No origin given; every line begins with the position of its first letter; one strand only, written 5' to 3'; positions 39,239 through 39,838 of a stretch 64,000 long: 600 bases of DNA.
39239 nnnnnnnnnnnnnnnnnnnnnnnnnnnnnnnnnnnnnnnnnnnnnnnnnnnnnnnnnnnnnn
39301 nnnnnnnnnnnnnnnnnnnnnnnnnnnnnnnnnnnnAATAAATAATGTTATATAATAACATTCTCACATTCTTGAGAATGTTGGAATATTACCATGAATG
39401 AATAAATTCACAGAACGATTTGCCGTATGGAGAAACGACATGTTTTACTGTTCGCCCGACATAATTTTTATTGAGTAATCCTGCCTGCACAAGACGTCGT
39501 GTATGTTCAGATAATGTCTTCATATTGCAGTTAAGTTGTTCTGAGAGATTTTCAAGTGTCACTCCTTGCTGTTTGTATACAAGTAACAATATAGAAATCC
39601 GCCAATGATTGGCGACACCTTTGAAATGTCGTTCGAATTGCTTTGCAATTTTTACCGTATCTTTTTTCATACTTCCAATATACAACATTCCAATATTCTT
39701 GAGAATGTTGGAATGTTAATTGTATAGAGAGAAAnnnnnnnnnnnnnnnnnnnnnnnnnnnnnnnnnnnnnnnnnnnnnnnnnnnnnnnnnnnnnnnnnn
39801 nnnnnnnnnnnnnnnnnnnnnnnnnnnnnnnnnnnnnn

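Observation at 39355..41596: Three copies of a ~38-bp palindromic element bracketing an ArsR-family regulator: a candidate autoregulated mini-regulon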

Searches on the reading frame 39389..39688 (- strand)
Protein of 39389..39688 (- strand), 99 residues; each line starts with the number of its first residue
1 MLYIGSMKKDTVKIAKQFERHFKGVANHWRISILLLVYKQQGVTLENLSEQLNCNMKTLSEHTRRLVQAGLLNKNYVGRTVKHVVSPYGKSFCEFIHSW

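Call 8: search_protein_families(library=pfam, proteins=[window:39389-39688:-], max_evalue=0.01)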
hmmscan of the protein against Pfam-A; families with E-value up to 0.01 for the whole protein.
window:39389-39688:- (99 aa): 8 families
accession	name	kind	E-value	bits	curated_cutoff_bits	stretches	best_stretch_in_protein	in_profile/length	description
PF01047.28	MarR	-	3.4e-06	27.3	24.6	1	31-74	6-49/59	MarR family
PF12840.13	HTH_20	-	3.1e-05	24.3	27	1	30-73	6-49/51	Helix-turn-helix domain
PF25212.1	HVO_A0114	-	0.00023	21.3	27.6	1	23-89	17-82/84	HVO_A0114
PF13463.12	HTH_27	-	0.00044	20.9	22.2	1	32-86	7-65/68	Winged helix DNA-binding domain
PF01022.26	HTH_5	-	0.0014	18.9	22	1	30-74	4-47/47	Bacterial regulatory protein, arsR family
PF13730.12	HTH_36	-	0.0043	17.3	25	1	43-72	23-55/55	Helix-turn-helix domain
PF05491.19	RuvB_C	-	0.0083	16.5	24.7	0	32-81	13-63/72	RuvB C-terminal winged helix domain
PF01638.23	HxlR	-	0.0097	16.2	20.8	0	25-91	2-71/91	HxlR-like helix-turn-helix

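Call 10: find_homologous_proteins(query=window:39389-39670:-, max_evalue=0.001)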
Query window:39389-39670:- (93 aa): 509 proteins with E <= 0.001 among 510 candidates; the best 120 are listed.
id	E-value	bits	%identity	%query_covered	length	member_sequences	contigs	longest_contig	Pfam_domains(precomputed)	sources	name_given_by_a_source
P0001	4.0e-54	198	96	100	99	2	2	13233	PF01047.29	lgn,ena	-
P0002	7.3e-38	146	71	100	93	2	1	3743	PF01047.29,PF01022.27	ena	-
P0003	1.4e-37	145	71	100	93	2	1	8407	PF01047.29,PF13412.13,PF25212.3,PF13730.13,PF01022.27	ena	-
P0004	2.8e-37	144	70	100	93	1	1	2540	PF01047.29,PF13412.13,PF25212.3,PF01022.27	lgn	-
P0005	9.2e-36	140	68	100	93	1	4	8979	PF01047.29,PF13412.13,PF01022.27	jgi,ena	-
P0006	9.3e-36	140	71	98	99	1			PF01047.29,PF13412.13,PF25212.3,PF13730.13,PF01022.27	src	-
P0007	1.3e-35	139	69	100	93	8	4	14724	PF01047.29,PF13412.13,PF25212.3,PF13730.13,PF01022.27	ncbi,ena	-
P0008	2.7e-35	138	68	98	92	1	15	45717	PF01047.29,PF25212.3,PF01022.27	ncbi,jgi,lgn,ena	-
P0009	5.6e-35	137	70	96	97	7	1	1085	PF01047.29,PF12840.14,PF13412.13,PF25212.3,PF01022.27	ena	-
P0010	5.6e-35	137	70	100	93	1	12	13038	PF01047.29,PF13412.13,PF25212.3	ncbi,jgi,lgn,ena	-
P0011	6.3e-35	137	67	100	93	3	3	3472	PF01047.29,PF13412.13,PF25212.3,PF01022.27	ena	-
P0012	9.0e-35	136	72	92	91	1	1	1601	PF01047.29,PF12840.14,PF13412.13,PF25212.3,PF01022.27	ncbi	-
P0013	9.3e-35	136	70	97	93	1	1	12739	PF01047.29,PF12840.14,PF25212.3,PF13463.13,PF01022.27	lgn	-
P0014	1.9e-34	135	69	100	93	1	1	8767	PF01047.29,PF12840.14,PF13412.13,PF25212.3,PF13730.13,PF13384.13,PF01022.27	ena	-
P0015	2.4e-34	135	72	97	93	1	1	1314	PF01047.29,PF13412.13,PF25212.3,PF01022.27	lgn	-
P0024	5.9e-34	134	65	100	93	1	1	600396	PF01047.29,PF13412.13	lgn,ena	-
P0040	1.4e-33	133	69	97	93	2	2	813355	PF13412.13,PF01022.27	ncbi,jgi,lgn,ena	ncbi:MAG: winged helix-turn-helix domain-containing protein [Candidatus Paceibacterota bacterium]|jg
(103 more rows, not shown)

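Call 11: find_encoding_contigs(protein=P0001, flank=6000, max_places=3)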
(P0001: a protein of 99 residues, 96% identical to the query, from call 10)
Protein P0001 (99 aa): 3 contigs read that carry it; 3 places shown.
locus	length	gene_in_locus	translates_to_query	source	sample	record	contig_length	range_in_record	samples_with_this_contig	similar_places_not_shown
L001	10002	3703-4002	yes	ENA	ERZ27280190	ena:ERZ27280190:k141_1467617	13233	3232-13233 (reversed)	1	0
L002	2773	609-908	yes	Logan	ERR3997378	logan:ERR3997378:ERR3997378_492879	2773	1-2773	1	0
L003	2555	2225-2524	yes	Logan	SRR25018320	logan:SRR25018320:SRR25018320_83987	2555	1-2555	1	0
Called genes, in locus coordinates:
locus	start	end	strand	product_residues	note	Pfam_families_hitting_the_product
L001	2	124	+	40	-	?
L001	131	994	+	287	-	PF10987:DUF2806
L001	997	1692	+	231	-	-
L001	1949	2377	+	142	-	-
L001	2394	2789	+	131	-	PF03073:TspO_MBR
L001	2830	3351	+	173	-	-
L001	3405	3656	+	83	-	PF04024:PspC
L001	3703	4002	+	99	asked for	PF01047:MarR (weak)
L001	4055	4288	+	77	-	PF09905:VF530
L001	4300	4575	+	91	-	PF01713:Smr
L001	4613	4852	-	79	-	-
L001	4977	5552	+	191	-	PF23477:zf_Tbcl_2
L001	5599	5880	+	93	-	PF08922:DUF1905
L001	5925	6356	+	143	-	-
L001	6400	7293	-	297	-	-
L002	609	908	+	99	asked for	PF01047:MarR (weak)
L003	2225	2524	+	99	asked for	PF01047:MarR (weak)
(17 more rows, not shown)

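Call 12: find_encoding_contigs(protein=P0040, flank=6000, max_places=3)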
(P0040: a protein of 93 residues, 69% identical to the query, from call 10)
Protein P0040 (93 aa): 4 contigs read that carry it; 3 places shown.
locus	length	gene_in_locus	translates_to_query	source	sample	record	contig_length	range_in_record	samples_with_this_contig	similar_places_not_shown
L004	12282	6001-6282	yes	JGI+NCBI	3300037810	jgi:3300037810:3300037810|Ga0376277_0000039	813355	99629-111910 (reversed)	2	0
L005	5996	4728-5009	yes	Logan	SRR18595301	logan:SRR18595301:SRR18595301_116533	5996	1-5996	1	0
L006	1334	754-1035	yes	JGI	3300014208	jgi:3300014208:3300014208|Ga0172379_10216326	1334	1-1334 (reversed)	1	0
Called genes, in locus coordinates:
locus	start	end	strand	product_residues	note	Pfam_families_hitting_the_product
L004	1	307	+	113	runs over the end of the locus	-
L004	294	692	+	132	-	-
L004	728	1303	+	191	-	-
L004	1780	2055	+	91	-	-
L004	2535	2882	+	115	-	PF12643:MazG-like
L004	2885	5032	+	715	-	PF01541:GIY-YIG (faint), PF04851:ResIII (weak), PF09848:SLFN-g3_helicase, PF00717:Peptidase_S24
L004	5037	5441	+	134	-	-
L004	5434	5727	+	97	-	-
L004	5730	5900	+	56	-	-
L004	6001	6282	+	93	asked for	PF01022:HTH_5 (weak), PF13412:HTH_24 (weak)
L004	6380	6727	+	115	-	PF09397:FtsK_gamma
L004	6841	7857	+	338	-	-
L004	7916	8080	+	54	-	-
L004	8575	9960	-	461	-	PF12138:Spherulin4, PF01471:PG_binding_1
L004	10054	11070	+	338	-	PF01916:DS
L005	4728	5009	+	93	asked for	PF01022:HTH_5 (weak), PF13412:HTH_24 (weak)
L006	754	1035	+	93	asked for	PF01022:HTH_5 (weak), PF13412:HTH_24 (weak)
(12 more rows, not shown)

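Call 13: find_encoding_contigs(protein=P0024, flank=6000, max_places=3)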
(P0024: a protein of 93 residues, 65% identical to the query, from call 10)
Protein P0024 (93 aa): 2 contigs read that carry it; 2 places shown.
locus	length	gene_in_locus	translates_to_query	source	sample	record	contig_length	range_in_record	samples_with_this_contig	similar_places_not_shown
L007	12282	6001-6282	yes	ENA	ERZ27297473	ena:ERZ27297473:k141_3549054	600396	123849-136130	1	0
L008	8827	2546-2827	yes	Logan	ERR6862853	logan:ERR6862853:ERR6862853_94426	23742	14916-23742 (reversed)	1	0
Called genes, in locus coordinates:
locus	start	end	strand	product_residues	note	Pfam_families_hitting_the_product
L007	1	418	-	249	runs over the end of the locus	PF00483:NTP_transferase, PF01128:IspD, PF02348:CTP_transf_3 (faint), PF12804:NTP_transf_3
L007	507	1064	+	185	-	PF04542:Sigma70_r2, PF08281:Sigma70_r4_2, PF04545:Sigma70_r4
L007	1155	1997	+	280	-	-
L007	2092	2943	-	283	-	-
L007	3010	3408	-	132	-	-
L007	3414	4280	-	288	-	-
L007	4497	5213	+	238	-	PF01925:TauE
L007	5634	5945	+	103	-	PF01035:DNA_binding_1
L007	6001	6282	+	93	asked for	PF01047:MarR (weak), PF13412:HTH_24 (weak)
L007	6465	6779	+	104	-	PF12643:MazG-like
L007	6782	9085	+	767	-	PF09848:SLFN-g3_helicase, PF00717:Peptidase_S24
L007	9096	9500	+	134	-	PF03073:TspO_MBR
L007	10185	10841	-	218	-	PF00535:Glycos_transf_2, PF10111:Glyco_tranf_2_2 (weak), PF13641:Glyco_tranf_2_3 (weak)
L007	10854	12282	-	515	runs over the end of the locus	-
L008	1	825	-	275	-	?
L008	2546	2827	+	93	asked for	PF01047:MarR (weak), PF13412:HTH_24 (weak)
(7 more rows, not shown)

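Call 26: search_solved_structures(query=window:39389-39670:-, max_evalue=1, show_alignments=2)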
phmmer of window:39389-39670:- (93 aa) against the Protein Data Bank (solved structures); distinct sequences matched with E-value up to 1: 9.
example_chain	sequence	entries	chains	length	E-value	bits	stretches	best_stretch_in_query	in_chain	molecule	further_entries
2p4w_A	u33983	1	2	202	0.001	22.7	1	14-68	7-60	Transcriptional regulatory protein arsR family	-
4k2e_A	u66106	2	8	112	0.0061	20.2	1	16-91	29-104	Transcriptional activator HlyU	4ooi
6j0e_A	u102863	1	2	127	0.016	18.9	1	36-81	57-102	Arsenic responsive repressor ArsR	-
3jth_A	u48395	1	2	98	0.025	18.2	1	16-92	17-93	Transcription activator HlyU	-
5znx_A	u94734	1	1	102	0.028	18.1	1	16-92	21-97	Transcriptional activator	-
8qkf_A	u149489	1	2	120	0.081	16.6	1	17-77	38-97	ArsR family transcriptional regulator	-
1z91_A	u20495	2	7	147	0.096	16.4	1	26-69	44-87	Organic hydroperoxide resistance transcriptional regulator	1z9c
3s2w_A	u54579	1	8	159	0.11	16.2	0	23-66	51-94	Transcriptional regulator, MarR family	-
3f6v_A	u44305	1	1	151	0.78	13.5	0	33-84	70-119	Possible transcriptional regulator, ArsR family protein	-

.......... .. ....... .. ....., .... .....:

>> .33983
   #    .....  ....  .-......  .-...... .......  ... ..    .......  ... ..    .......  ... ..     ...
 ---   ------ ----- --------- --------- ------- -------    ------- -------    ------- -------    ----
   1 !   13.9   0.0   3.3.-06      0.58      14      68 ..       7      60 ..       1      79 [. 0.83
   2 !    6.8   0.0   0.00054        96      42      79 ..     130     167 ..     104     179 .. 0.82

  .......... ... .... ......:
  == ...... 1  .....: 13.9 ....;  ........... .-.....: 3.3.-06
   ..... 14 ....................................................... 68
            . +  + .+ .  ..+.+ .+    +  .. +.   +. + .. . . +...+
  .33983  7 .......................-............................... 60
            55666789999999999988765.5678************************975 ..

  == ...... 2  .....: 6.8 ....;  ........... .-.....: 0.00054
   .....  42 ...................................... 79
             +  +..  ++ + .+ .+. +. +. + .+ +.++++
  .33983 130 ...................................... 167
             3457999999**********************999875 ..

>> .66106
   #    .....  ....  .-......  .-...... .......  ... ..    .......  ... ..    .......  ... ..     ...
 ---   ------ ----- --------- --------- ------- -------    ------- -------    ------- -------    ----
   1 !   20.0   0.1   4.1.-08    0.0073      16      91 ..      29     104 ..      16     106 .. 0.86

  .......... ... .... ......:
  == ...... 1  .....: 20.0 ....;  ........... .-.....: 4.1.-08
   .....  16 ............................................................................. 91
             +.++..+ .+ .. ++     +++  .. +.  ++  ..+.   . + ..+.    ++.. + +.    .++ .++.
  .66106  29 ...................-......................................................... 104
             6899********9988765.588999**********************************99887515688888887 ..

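Call 27: search_protein_families(library=ncbifam, proteins=[window:39389-39670:-], max_evalue=0.01)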
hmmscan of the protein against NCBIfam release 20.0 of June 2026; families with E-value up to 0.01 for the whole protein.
window:39389-39670:- (93 aa): 6 families
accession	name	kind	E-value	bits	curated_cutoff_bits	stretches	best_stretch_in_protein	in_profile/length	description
NF033788.1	HTH_metalloreg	subfamily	3.7e-08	33.1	55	1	15-75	4-64/77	metalloregulator ArsR/SmtB family transcription factor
NF033789.1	repress_SdpR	subfamily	0.0001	22.2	100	1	16-75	2-60/79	autorepressor SdpR family transcription factor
NF041413.1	ArsR_Rv2640c_fam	equivalog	0.00048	20.5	155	1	15-79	35-101/118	Rv2640c family ArsR-like transcriptional regulator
NF053606.1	Sta1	subfamily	0.002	18.2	80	1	25-69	23-67/100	Sta1 family transcriptional regulator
NF047367.1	redox_TF_RrpA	exception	0.003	17.8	185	1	16-88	12-88/101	MarR family transcription factor RrpA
NF007528.0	PRK10141.1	subfamily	0.0055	16.5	97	1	15-85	9-79/117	metalloregulator ArsR/SmtB family transcription factor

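Call 31: find_related_loci(query=A1, collection=metagenome_contigs, flank=5000)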
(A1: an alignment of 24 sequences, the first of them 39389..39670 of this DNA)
Query A1 (93 aa) in metagenome_contigs; peptide patterns used: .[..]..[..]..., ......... (x = any residue, [..] = any of these).
600 stretches matched a pattern (row limit reached: there are more); 531 encode a relative of the query (tblastn E <= 1e-3); the best 80 are kept; 80 distinct loci.
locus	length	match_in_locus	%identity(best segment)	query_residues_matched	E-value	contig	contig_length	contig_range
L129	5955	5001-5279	70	1-93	1e-43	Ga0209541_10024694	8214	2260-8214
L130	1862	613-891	68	1-93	7e-43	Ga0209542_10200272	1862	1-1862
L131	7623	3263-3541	70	1-93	1e-41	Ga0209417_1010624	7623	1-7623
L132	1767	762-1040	70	1-93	8e-42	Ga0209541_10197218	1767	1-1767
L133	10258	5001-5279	69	1-93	3e-41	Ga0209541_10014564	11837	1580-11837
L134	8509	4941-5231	67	1-93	2e-40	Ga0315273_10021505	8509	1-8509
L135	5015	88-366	67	1-93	2e-40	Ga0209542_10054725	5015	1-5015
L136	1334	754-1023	69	1-90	6e-41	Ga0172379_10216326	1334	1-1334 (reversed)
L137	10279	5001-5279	67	1-93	4e-40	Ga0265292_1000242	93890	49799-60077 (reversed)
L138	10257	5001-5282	67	1-93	8e-40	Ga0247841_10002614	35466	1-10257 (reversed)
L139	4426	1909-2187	69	1-93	4e-40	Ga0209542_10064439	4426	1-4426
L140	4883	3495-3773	67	1-93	5e-40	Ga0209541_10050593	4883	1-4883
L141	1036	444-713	69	1-90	4e-41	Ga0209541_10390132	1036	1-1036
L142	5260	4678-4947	71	1-90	2e-39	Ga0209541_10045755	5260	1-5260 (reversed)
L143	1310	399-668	66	4-93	3e-40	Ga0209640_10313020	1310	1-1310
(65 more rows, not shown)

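Call 49: predict_structure(alignment_id=A1)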
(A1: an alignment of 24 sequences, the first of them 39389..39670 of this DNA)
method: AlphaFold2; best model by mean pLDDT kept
length: 93 residues; sequences in the alignment: 24
mean_pLDDT: 88.8   pTM: 0.78
mean pLDDT of the five models: 88.8, 88.5, 87.9, 87.9, 84.8
residues with pLDDT >= 90: 67; 70-90: 19; 50-70: 6; < 50: 1
segments of 3 or more residues with pLDDT < 50: none
pLDDT, mean of each block of 10 residues (from residue 1): 62 78 95 95 96 95 94 93 93 83
secondary structure, 60 per line:
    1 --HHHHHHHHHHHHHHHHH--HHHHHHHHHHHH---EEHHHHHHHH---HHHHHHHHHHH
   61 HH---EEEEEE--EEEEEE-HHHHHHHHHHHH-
elements in order: H3-19 H22-33 H39-46 H50-62 E66-71 E74-79 H81-92

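Call 51: fold_search(model_id=the predicted structure, library=pdb)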
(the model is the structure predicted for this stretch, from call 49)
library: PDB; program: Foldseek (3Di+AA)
matches with E <= 10: 1682; with E <= 0.001: 116
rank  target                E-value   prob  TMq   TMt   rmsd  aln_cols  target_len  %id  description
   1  4ooi_B                2.8e-06  1.00  0.87  0.84   1.4        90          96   26  Reduced HlyU from Vibrio cholerae N16961 (released 2014-12-31)
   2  4k2e_A                6.7e-06  1.00  0.84  0.82   1.8        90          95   26  HlyU from Vibrio cholerae N16961 (released 2014-04-30)
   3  4ooi_C                8.7e-06  1.00  0.83  0.82   2.0        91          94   25  Reduced HlyU from Vibrio cholerae N16961 (released 2014-12-31)
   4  3jth_B                1.4e-05  1.00  0.80  0.81   2.0        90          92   24  Crystal structure of a transcriptional regulator HlyU from Vibrio vulnificus CMCP6 (released 2010-03-16)
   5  4k2e_B                1.6e-05  1.00  0.82  0.83   2.2        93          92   26  HlyU from Vibrio cholerae N16961 (released 2014-04-30)
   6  8qkf_A                1.7e-05  1.00  0.82  0.77   1.5        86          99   21  SmtB protein of Mycobacterium smegmatis (released 2024-09-25)
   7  3jth_A                1.7e-05  1.00  0.79  0.77   2.3        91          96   24  Crystal structure of a transcriptional regulator HlyU from Vibrio vulnificus CMCP6 (released 2010-03-16)
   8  6o8k                  3.3e-05  1.00  0.78  0.78   2.2        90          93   18  Crystal Structure of apo and reduced Sulfide-responsive transcriptional repressor (SqrR) from Rhodobacter capsulatus. (released 2020-04-01)
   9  8qkf_B                3.5e-05  1.00  0.80  0.79   1.8        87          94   22  SmtB protein of Mycobacterium smegmatis (released 2024-09-25)
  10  6cda                  3.8e-05  1.00  0.81  0.79   2.4        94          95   18  Crystal structure of L34A CzrA in the Zn(II)bound state (released 2018-07-11)
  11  1r1u_A                4.0e-05  1.00  0.83  0.82   1.7        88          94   18  Crystal structure of the metal-sensing transcriptional repressor CzrA from Staphylococcus aureus in the apo-form (released 2004-05-18)
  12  1r22_B                4.3e-05  1.00  0.81  0.78   1.7        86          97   16  Crystal structure of the cyanobacterial metallothionein repressor SmtB (C14S/C61S/C121S mutant) in the Zn2alpha5-form (released 2004-05-18)
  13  5znx                  4.6e-05  1.00  0.87  0.86   1.4        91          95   24  Crystal structure of CM14-treated HlyU from Vibrio vulnificus (released 2019-04-10)
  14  6cdb_B                4.6e-05  1.00  0.81  0.79   2.4        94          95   19  Crystal Structure of V66L CzrA in the Zn(II)bound state (released 2018-07-11)
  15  1r1u_B                4.9e-05  1.00  0.81  0.81   2.0        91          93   20  Crystal structure of the metal-sensing transcriptional repressor CzrA from Staphylococcus aureus in the apo-form (released 2004-05-18)
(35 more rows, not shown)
